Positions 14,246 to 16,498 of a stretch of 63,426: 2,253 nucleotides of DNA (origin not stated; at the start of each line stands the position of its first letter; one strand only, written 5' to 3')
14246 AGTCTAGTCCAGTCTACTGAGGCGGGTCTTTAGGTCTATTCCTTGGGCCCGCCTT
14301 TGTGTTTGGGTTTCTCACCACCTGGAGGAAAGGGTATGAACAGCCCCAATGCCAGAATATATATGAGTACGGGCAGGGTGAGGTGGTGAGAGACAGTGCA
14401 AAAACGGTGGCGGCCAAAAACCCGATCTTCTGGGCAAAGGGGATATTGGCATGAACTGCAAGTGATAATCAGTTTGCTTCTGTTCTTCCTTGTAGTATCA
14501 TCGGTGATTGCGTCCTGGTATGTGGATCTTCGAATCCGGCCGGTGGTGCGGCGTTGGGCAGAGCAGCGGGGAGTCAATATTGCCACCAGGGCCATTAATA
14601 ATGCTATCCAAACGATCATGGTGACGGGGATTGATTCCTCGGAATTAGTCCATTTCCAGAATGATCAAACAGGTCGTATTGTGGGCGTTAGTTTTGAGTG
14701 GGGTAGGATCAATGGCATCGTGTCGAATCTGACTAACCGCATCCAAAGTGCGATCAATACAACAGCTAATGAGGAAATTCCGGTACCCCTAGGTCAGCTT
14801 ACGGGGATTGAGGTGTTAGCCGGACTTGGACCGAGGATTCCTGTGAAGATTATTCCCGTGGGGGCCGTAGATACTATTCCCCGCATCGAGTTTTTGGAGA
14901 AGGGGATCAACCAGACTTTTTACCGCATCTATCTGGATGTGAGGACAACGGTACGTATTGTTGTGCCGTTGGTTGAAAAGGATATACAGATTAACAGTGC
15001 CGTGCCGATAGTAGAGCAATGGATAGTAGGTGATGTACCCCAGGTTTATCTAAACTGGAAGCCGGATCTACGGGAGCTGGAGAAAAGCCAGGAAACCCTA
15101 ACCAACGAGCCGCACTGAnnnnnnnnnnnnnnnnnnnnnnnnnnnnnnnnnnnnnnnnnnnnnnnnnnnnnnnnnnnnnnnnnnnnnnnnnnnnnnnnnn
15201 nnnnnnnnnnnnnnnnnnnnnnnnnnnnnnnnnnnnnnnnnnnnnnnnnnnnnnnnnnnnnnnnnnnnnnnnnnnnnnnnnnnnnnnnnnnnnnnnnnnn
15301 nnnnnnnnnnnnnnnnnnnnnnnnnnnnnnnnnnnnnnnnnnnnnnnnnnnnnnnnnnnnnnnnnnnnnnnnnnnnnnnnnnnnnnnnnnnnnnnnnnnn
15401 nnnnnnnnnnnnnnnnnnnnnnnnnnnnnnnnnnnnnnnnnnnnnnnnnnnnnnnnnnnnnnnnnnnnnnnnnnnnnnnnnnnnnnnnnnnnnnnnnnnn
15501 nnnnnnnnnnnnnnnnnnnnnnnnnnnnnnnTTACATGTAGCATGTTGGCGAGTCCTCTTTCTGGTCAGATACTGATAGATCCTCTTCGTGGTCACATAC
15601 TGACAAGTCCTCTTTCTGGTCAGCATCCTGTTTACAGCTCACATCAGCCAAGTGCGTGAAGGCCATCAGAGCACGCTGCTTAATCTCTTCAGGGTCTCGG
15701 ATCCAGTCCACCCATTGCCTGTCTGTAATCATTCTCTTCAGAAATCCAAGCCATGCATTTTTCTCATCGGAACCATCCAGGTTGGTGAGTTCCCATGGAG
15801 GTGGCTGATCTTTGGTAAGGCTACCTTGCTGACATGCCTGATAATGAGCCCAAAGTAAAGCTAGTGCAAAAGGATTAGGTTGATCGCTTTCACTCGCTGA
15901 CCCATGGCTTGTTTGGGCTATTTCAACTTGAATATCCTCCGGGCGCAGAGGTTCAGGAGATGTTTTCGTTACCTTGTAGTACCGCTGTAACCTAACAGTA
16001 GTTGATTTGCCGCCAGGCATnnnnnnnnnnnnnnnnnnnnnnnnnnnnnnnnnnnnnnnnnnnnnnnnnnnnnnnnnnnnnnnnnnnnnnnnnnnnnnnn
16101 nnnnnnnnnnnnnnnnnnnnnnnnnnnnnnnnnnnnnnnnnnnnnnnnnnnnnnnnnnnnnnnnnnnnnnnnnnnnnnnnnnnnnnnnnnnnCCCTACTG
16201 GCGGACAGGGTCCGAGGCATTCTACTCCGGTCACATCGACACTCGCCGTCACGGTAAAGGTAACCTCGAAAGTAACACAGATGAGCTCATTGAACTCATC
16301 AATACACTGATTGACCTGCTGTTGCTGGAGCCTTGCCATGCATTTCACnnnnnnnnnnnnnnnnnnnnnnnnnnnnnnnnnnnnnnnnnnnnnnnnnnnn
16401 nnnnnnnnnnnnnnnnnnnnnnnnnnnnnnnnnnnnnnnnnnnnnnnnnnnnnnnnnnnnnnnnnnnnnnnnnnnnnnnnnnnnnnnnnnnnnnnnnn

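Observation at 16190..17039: Pair of paralogous Cys-rich proteins sharing a 4-Cys N-terminal module; the short one is an unannotated 49-aa ORF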

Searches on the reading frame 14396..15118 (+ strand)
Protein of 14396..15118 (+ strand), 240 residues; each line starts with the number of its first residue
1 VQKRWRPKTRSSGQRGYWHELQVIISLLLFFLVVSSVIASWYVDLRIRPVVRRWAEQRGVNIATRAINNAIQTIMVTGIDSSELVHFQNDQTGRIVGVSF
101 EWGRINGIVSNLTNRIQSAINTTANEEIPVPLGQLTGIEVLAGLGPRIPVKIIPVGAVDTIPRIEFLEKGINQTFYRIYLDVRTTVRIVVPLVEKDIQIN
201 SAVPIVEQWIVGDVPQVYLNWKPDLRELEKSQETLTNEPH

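Call 4: search_protein_families(library=pfam, proteins=[window:14396-15118:+], max_evalue=1)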
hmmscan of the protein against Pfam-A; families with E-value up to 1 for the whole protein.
window:14396-15118:+ (240 aa): 1 family
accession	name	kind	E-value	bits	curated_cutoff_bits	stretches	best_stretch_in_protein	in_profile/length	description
PF09560.15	Spore_YunB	-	2.7e-30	104.8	25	1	128-217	2-91/91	Sporulation protein YunB (Spo_YunB)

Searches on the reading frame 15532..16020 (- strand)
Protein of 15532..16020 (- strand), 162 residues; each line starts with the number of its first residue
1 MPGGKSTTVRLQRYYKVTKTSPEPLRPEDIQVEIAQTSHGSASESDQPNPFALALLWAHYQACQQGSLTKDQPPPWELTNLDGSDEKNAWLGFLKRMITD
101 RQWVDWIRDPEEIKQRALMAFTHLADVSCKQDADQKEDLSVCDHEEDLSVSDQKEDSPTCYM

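Call 4: search_protein_families(library=pfam, proteins=[window:15532-16020:-], max_evalue=1)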
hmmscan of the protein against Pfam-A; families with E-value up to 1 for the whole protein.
window:15532-16020:- (162 aa): 0 families

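Call 5: search_protein_families(library=ncbifam, proteins=[window:15532-16020:-], max_evalue=1)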
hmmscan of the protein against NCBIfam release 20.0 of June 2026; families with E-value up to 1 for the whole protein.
window:15532-16020:- (162 aa): 0 families

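Call 23: search_protein_families(library=phrogs, proteins=[window:15532-16020:-], max_evalue=1)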
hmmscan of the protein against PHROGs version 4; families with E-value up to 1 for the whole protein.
window:15532-16020:- (162 aa): 0 families

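Call 24: search_protein_families(library=padloc, proteins=[window:15532-16020:-], max_evalue=1)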
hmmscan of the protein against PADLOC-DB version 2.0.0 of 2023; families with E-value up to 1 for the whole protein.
window:15532-16020:- (162 aa): 0 families

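Call 43: find_homologous_proteins(query=A6, max_evalue=0.01)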
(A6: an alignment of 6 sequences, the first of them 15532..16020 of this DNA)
Query A6 (6 sequences) (162 aa, profile of the alignment): 26 proteins with E <= 0.01 among 2076 candidates.
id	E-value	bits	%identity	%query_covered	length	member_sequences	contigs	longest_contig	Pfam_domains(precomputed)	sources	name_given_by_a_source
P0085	1.5e-57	211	100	85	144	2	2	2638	-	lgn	-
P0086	1.8e-56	208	42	73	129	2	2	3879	-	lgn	-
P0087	1.8e-55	205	46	77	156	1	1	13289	-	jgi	jgi:hypothetical protein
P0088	1.5e-52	195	43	77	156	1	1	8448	-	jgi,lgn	jgi:hypothetical protein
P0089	1.6e-52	195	43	74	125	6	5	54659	-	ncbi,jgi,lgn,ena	jgi:hypothetical protein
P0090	1.6e-51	192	42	67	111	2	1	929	-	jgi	jgi:hypothetical protein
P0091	2.1e-49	185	61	83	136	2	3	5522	-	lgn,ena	-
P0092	1.2e-47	179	58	79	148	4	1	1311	-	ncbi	-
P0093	1.6e-46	176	54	85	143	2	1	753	-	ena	-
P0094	8.1e-46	173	42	77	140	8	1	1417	-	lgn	-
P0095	1.8e-45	172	44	77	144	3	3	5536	-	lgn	-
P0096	8.2e-45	170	58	77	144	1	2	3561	-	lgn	-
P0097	1.5e-44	169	55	90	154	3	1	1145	-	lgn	-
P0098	2.7e-44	168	52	85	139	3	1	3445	-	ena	-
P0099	2.7e-41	159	42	74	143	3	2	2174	-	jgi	-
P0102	1.2e-34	137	34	98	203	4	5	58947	-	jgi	-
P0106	2.7e-24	104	34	69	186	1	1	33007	-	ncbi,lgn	-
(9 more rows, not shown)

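Call 44: search_solved_structures(query=A6, max_evalue=10)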
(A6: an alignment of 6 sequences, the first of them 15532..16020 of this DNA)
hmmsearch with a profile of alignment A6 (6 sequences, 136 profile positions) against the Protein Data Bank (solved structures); distinct sequences matched with E-value up to 10: 0.

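Call 45: find_encoding_contigs(protein=P0089, flank=6000, max_places=2)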
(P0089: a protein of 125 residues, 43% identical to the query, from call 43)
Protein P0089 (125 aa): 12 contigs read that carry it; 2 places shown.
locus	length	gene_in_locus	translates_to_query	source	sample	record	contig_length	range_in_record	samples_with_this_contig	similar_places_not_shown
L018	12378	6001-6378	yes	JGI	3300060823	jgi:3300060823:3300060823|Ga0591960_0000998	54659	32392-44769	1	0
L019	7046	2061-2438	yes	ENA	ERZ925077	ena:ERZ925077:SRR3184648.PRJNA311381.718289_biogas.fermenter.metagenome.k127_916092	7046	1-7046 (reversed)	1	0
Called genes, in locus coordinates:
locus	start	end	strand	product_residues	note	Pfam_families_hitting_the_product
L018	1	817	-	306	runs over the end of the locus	PF13400:Tad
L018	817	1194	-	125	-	PF07811:TadE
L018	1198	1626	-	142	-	PF01478:Peptidase_A24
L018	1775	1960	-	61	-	PF04964:Flp_Fap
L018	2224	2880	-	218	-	PF00072:Response_reg, PF00196:GerE, PF04545:Sigma70_r4 (weak), PF08281:Sigma70_r4_2 (weak)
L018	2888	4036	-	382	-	PF05384:DegS, PF07730:HisKA_3, PF13581:HATPase_c_2 (weak), PF02518:HATPase_c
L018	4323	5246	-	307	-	-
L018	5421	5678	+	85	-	-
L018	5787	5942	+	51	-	-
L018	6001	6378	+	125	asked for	-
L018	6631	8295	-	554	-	PF01019:G_glu_transpept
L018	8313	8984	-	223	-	PF00027:cNMP_binding, PF13545:HTH_Crp_2, PF00325:Crp (weak)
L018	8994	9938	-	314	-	PF04773:FecR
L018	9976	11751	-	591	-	PF05226:CHASE2, PF00211:Guanylate_cyc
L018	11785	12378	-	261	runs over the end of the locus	PF01048:PNP_UDP_1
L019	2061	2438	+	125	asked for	-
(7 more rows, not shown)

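Call 46: find_encoding_contigs(protein=P0102, flank=6000, max_places=2)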
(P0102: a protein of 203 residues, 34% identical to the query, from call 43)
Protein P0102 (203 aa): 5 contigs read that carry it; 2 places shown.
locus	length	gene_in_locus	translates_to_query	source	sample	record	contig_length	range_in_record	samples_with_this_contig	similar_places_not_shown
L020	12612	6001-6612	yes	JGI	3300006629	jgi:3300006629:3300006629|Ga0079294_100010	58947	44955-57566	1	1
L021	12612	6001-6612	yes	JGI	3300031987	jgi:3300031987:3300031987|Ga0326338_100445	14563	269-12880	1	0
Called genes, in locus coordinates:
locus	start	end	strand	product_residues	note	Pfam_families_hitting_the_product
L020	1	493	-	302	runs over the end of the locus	PF03773:ArsP_1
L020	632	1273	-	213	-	PF07853:DUF1648, PF13630:SdpI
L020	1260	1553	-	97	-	PF01978:TrmB (weak), PF12840:HTH_20, PF01022:HTH_5, PF08279:HTH_11 (weak), PF13412:HTH_24 (weak), PF21476:PF0610-like_N (weak), PF12802:MarR_2 (weak)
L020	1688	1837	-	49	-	-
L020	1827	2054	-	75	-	PF05168:HEPN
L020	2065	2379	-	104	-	PF22600:MTPAP-like_central (weak), PF01909:NTP_transf_2, PF18765:Polbeta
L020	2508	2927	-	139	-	PF18423:zf_CopZ, PF04324:Fer2_BFD (weak)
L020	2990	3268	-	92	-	-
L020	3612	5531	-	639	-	PF02518:HATPase_c, PF00204:DNA_gyraseB, PF01751:Toprim, PF00986:DNA_gyraseB_C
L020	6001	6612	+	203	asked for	-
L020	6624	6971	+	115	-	-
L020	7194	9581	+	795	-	PF00521:DNA_topoisoIV, PF03989:DNA_gyraseA_C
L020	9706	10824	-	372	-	PF00072:Response_reg, PF01339:CheB_methylest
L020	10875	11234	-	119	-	PF00072:Response_reg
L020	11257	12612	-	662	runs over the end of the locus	PF01627:Hpt, PF07194:P2, PF02895:H-kinase_dim, PF02518:HATPase_c, PF01584:CheW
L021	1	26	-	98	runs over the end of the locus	?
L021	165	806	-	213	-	PF07853:DUF1648, PF13630:SdpI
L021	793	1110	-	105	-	PF01978:TrmB (weak), PF12840:HTH_20, PF01022:HTH_5, PF13412:HTH_24 (weak), PF21476:PF0610-like_N (weak), PF08279:HTH_11 (weak), PF12802:MarR_2 (weak)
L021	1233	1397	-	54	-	PF01863:YgjP-like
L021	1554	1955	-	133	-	PF01863:YgjP-like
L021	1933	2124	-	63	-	-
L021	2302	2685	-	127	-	PF05168:HEPN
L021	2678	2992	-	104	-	PF01909:NTP_transf_2, PF18765:Polbeta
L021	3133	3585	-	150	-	PF02661:Fic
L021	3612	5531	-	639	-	PF02518:HATPase_c, PF00204:DNA_gyraseB, PF01751:Toprim, PF00986:DNA_gyraseB_C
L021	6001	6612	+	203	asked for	-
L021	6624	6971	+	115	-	-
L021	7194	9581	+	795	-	PF00521:DNA_topoisoIV, PF03989:DNA_gyraseA_C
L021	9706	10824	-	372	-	PF00072:Response_reg, PF01339:CheB_methylest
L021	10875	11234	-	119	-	PF00072:Response_reg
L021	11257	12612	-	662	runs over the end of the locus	PF01627:Hpt, PF07194:P2, PF02895:H-kinase_dim, PF02518:HATPase_c, PF01584:CheW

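Call 47: find_encoding_contigs(protein=P0106, flank=6000, max_places=2)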
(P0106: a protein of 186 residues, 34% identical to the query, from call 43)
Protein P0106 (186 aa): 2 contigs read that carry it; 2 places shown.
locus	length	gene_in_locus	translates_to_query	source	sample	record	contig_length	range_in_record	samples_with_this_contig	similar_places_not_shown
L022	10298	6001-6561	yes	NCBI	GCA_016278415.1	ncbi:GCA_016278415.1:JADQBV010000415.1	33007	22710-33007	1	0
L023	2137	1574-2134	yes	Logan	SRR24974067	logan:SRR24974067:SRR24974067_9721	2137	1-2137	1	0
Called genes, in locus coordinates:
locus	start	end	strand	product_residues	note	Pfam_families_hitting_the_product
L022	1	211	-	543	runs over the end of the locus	PF00133:tRNA-synt_1, PF01406:tRNA-synt_1e, PF09334:tRNA-synt_1g, PF08264:Anticodon_1, PF19303:Anticodon_3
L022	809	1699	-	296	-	PF02567:PhzC-PhzF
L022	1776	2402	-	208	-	PF00881:Nitroreductase, PF14512:TM1586_NiRdase (faint)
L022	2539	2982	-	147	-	PF18931:DUF5680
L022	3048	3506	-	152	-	PF22381:Staph_reg_Sar_Rot (weak), PF12802:MarR_2, PF13463:HTH_27, PF01047:MarR, PF09339:HTH_IclR (weak), PF13412:HTH_24, PF01978:TrmB (weak)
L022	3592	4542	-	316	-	PF04055:Radical_SAM, PF16199:Radical_SAM_C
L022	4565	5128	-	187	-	PF01135:PCMT (faint), PF01795:Methyltransf_5 (weak), PF13847:Methyltransf_31, PF06962:rRNA_methylase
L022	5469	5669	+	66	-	-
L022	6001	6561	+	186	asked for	-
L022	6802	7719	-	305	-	PF00005:ABC_tran, PF13304:AAA_21 (weak), PF13732:DrrA1-3_C (weak)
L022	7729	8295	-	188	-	-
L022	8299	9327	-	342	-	PF12679:ABC2_membrane_2, PF12698:ABC2_membrane_3, PF01061:ABC2_membrane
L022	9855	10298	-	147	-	?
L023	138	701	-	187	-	PF05175:MTS (weak), PF01795:Methyltransf_5, PF13847:Methyltransf_31, PF06962:rRNA_methylase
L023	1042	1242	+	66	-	-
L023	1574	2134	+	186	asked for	-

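Call 49: find_related_loci(query=A6, collection=genome_contigs, flank=5000)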
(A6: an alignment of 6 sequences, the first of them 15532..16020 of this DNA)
Query A6 (162 aa) in genome_contigs; peptide patterns used: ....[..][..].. (x = any residue, [..] = any of these).
15 stretches matched a pattern; 6 encode a relative of the query (tblastn E <= 1e-3); 6 distinct loci.
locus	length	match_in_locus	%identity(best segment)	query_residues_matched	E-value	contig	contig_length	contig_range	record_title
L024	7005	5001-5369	63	1-121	6e-49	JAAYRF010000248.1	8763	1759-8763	MAG: Bacillota bacterium isolate AS23ysBPME_168 178756_AS23, whole genome shotgun sequence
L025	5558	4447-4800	45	1-121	6e-31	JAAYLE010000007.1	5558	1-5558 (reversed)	MAG: Bacillota bacterium isolate AS15tlH2ME_148 2791_AS15, whole genome shotgun sequence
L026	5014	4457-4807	43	1-120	1e-29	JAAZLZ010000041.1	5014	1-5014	MAG: Bacillota bacterium isolate AS23ysBPME_287 41111_AS23, whole genome shotgun sequence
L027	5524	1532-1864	46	5-109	5e-29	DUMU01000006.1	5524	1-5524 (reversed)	MAG TPA_asm: Bacillota bacterium isolate AS04akNAM_94 2406_AS04, whole genome shotgun sequence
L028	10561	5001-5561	32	3-162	6e-27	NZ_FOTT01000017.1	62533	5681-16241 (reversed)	Candidatus Frackibacter sp. WG13, whole genome shotgun sequence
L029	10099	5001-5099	48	34-65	2e-5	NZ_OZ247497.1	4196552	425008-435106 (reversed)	MAG: Parasphingorhabdus sp. isolate 3d5ad190-0bd9-4e53-9bcf-bfebe24ab07d chromosome 1, complete sequence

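Call 57: predict_structure(alignment_id=A7)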
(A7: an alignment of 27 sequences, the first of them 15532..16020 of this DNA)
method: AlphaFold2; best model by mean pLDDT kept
length: 162 residues; sequences in the alignment: 27
mean_pLDDT: 63.6   pTM: 0.42
mean pLDDT of the five models: 63.6, 62.5, 62.5, 58.6, 58.1
residues with pLDDT >= 90: 0; 70-90: 65; 50-70: 48; < 50: 49
segments of 3 or more residues with pLDDT < 50: 1-3, 37-45, 72-79, 130-151, 159-162
pLDDT, mean of each block of 10 residues (from residue 1): 51 63 71 52 54 84 69 47 65 85 84 86 70 44 45 51 45
secondary structure, 60 per line:
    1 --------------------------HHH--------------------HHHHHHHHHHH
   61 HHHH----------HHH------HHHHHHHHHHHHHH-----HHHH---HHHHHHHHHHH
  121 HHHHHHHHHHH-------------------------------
elements in order: H50-64 H84-97 H103-106 H110-131

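Call 60: fold_search(model_id=the predicted structure, library=pdb)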
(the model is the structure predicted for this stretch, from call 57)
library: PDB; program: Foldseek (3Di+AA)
matches with E <= 10: 25; with E <= 0.001: 0
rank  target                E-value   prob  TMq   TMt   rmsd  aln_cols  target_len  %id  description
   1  7tgh_T7               2.4e+00  0.10  0.22  0.24  18.0        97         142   11  Cryo-EM structure of respiratory super-complex CI+III2 from Tetrahymena thermophila (released 2022-04-06)
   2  6rfq_F                3.1e+00  0.08  0.20  0.25  13.9       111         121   14  Cryo-EM structure of a respiratory complex I assembly intermediate with NDUFAF2 (released 2018-10-10)
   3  9oa2_V                3.3e+00  0.08  0.18  0.24  15.4       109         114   13  Ecoli DnaB helicase and Phage Lambda loader P with ADP-Mg in a 6:6 stoichiometry ratio. (released 2025-07-16)
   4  5a9e_M                3.3e+00  0.04  0.14  0.11  14.2        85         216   24  Cryo-electron tomography and subtomogram averaging of Rous-Sarcoma- Virus deltaMBD virus-like particles (released 2015-08-12)
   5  1jey_B                3.5e+00  0.02  0.12  0.05  24.8       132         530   11  Crystal Structure of the Ku heterodimer bound to DNA (released 2001-08-10)
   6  8ag4_B                3.7e+00  0.01  0.11  0.05  24.6       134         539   13  Vaccinia C16 protein bound to Ku70/Ku80 (released 2022-11-09)
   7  5mrc_GG               5.3e+00  0.06  0.24  0.24  14.6       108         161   14  Structure of the yeast mitochondrial ribosome - Class A (released 2017-02-15)
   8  7d4i_5D               5.3e+00  0.03  0.20  0.17  32.0       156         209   15  Cryo-EM structure of 90S small ribosomal precursors complex with the DEAH-box RNA helicase Dhr1 (State F) (released 2021-10-06)
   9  9cu8_A                5.3e+00  0.03  0.15  0.22  16.6       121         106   13  Crystal Structure of TNFR2 TNFR2_mb1 Complex (released 2024-12-04)
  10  5t57                  5.6e+00  0.04  0.17  0.11  14.4        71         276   20  Crystal Structure of a Semialdehyde dehydrogenase NAD-binding Protein from Cupriavidus necator in Complex with Calcium a (released 2016-09-14)
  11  6yxy_AR               6.0e+00  0.07  0.11  0.08   8.2        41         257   20  State B of the Trypanosoma brucei mitoribosomal large subunit assembly intermediate (released 2020-10-14)
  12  9uas_L                6.0e+00  0.04  0.18  0.17  13.9       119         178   12  PSI-LHCE-LHCII from Euglena gracilis (released 2026-04-01)
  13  6lqs_5I               6.3e+00  0.05  0.17  0.06  19.2        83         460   17  Cryo-EM structure of 90S small subunit preribosomes in transition states (State D) (released 2020-09-16)
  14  4gqh_F                6.7e+00  0.06  0.21  0.23  12.0       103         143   14  The Conformations and Interactions of the Four-Layer Aggregate Revealed by X-ray Crystallography Diffraction Implied t (released 2013-08-28)
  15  5fg5_A                7.1e+00  0.03  0.15  0.20  13.1       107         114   12  Crystal structure of the bromodomain of human BRPF1 in complex with PFI-4 chemical probe (released 2015-12-30)
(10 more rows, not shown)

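Call 74: find_related_loci(query=A7, collection=metagenome_contigs, flank=2500)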
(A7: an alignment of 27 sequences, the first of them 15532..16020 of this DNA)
Query A7 (162 aa) in metagenome_contigs; peptide patterns used: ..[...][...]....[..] (x = any residue, [..] = any of these).
46 stretches matched a pattern; 11 encode a relative of the query (tblastn E <= 1e-3); 11 distinct loci.
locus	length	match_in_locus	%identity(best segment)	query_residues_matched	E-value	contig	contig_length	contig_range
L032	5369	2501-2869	63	1-121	6e-49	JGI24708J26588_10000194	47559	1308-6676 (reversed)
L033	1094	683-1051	61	1-121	2e-49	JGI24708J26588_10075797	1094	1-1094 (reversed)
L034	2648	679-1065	42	3-125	1e-32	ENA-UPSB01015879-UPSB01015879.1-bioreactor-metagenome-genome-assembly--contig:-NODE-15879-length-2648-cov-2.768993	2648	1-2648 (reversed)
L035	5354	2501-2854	45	1-121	6e-31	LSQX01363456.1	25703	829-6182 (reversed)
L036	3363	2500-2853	45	1-121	5e-31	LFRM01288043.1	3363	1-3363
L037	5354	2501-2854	45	1-121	6e-31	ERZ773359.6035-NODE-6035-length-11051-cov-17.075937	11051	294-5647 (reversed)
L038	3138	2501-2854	45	1-121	5e-31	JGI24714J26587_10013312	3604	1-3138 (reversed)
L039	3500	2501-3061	32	3-162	5e-27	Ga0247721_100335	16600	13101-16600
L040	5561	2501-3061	32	3-162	6e-27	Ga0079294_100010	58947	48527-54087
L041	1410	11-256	45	38-120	3e-20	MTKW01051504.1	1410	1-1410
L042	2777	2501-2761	40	3-84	1e-14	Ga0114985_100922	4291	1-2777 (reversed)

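Call 88: search_protein_families(library=pfam, proteins=[P0102, P0106], max_evalue=0.1)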
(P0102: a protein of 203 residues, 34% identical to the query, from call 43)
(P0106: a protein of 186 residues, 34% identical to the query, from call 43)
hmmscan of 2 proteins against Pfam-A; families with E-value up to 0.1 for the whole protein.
P0102 (203 aa): 0 families

P0106 (186 aa): 0 families

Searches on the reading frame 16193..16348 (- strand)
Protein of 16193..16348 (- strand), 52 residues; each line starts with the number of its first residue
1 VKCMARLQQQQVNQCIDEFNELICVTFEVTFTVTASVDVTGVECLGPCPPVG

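Call 4: search_protein_families(library=pfam, proteins=[window:16193-16348:-], max_evalue=1)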
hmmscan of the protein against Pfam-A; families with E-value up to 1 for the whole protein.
seq(52 aa): 0 families

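Call 5: search_protein_families(library=ncbifam, proteins=[window:16193-16348:-], max_evalue=1)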
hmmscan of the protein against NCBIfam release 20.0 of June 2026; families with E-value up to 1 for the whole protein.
seq(52 aa): 0 families

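Call 23: search_protein_families(library=phrogs, proteins=[window:16193-16339:-], max_evalue=1)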
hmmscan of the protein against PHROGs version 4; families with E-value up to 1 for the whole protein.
seq(49 aa): 0 families

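Call 24: search_protein_families(library=padloc, proteins=[window:16193-16339:-], max_evalue=1)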
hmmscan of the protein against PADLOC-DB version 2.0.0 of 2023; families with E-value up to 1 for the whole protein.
seq(49 aa): 0 families

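Call 36: find_homologous_proteins(query=A5, max_evalue=0.1)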
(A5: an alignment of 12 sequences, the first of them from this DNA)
Query A5 (12 sequences) (49 aa, profile of the alignment): 13 proteins with E <= 0.1 among 802 candidates.
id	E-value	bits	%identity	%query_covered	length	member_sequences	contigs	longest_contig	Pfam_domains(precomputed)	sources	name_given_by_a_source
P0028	2.0e-19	87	76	100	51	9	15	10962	-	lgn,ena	-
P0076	2.3e-19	87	100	100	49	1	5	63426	-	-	-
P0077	5.1e-18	82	71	100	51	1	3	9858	-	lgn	-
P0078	2.1e-17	80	80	100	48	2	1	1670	-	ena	-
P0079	5.3e-17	79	78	100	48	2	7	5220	-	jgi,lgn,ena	-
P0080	1.1e-16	78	44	78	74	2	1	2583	-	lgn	-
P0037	1.4e-16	78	54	96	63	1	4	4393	-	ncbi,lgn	-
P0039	3.6e-16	77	54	90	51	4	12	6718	-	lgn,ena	-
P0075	1.1e-15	75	49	78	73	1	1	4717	-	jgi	jgi:hypothetical protein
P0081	1.2e-15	75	44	78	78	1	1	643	-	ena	-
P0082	7.8e-14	69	62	82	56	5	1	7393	-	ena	-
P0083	1.2e-3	36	68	51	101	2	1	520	-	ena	-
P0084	5.9e-3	34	41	55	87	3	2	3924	-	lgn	-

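Call 39: find_encoding_contigs(protein=P0082, flank=5000, max_places=3)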
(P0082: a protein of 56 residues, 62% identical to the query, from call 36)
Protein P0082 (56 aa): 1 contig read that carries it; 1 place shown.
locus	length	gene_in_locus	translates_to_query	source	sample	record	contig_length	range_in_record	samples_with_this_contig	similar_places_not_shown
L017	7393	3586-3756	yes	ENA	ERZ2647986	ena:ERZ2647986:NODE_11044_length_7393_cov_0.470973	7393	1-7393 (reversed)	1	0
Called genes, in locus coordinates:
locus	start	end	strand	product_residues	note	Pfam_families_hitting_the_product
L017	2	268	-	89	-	?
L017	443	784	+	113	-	-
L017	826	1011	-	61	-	PF04964:Flp_Fap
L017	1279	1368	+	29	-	-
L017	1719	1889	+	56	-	-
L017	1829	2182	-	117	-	PF02518:HATPase_c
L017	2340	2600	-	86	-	-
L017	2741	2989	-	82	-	-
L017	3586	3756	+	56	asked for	-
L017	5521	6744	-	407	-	PF01048:PNP_UDP_1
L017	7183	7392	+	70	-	?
